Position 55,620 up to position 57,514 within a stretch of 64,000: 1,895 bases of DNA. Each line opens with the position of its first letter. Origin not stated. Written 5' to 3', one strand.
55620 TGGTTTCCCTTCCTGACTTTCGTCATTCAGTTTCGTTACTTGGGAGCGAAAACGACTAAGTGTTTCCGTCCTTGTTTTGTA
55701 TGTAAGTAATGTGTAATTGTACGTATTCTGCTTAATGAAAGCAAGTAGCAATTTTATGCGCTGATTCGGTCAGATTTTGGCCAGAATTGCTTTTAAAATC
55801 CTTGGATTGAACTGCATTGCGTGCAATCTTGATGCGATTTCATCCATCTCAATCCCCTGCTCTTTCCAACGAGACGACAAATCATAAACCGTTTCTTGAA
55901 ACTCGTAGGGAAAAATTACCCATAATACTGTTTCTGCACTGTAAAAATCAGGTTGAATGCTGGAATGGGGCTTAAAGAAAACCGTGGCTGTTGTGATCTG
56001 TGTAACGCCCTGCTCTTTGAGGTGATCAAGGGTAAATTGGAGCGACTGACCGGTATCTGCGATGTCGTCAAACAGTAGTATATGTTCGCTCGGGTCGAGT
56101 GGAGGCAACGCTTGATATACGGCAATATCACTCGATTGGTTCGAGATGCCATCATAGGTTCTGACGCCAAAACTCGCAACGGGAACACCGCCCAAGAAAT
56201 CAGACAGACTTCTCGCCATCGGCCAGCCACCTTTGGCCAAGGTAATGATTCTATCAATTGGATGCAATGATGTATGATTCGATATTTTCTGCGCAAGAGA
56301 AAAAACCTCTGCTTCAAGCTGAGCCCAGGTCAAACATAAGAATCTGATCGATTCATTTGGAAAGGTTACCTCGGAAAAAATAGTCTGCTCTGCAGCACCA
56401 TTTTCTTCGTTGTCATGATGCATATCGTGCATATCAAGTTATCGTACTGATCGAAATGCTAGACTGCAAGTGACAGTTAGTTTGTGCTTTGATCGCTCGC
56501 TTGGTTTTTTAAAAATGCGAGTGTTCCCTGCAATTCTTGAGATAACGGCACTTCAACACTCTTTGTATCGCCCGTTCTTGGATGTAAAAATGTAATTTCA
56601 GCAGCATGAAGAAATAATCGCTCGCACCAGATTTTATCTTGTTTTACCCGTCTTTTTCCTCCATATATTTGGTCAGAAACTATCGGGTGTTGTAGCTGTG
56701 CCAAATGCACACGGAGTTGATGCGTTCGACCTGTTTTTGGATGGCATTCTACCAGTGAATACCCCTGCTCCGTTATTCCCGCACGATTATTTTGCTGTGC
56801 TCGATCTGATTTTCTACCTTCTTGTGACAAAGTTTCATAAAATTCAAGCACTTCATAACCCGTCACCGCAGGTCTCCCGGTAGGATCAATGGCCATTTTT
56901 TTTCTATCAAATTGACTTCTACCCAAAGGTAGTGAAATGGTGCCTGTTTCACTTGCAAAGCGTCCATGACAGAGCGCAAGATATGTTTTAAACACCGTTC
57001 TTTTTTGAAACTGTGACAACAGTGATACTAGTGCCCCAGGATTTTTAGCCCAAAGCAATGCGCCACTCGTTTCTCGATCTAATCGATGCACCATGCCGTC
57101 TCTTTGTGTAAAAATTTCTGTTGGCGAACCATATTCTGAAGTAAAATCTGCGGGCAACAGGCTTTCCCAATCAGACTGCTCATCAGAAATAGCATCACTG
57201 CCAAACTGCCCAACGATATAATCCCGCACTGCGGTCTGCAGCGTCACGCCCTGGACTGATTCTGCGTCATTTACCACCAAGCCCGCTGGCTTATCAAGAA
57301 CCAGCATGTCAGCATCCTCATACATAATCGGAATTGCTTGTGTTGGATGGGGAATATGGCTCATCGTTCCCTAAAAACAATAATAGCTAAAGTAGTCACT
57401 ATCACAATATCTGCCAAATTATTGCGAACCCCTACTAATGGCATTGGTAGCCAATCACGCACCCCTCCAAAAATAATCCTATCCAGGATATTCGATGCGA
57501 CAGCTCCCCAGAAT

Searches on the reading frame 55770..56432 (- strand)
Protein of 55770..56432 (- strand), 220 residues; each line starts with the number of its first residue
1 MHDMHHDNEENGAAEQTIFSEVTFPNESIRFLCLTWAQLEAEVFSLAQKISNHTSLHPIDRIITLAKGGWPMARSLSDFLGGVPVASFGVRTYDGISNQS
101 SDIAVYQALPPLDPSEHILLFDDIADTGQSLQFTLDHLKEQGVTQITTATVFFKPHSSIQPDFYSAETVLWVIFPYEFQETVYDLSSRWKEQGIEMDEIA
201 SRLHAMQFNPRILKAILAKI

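Call 75: search_protein_families(library=pfam, proteins=[window:55770-56432:-], max_evalue=0.001)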
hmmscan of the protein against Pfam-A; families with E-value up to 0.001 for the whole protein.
window:55770-56432:- (220 aa): 2 families
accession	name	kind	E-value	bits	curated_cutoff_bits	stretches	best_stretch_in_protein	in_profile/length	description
PF00156.33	Pribosyltran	-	6.8e-17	61.7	26.3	1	36-173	2-148/158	Phosphoribosyl transferase domain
PF14681.12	UPRTase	-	4.1e-06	26.8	27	1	62-152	70-159/206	Uracil phosphoribosyltransferase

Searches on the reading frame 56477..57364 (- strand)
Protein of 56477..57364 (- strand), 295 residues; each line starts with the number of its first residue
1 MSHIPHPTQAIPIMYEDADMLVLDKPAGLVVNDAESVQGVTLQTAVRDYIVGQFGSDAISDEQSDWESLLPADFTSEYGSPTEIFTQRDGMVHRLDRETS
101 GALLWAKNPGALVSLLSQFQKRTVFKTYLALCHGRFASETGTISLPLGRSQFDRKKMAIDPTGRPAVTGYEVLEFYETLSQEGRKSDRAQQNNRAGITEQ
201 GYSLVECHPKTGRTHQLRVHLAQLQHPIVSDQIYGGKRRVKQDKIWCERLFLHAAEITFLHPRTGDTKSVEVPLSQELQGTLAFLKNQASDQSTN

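Call 75: search_protein_families(library=pfam, proteins=[window:56477-57364:-], max_evalue=0.001)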
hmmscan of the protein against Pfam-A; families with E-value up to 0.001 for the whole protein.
window:56477-57364:- (295 aa): 1 family
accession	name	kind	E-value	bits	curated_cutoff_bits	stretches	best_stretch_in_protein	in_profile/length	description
PF00849.27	PseudoU_synth_2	-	5.2e-27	95.4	26.8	1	20-223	2-152/152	RNA pseudouridylate synthase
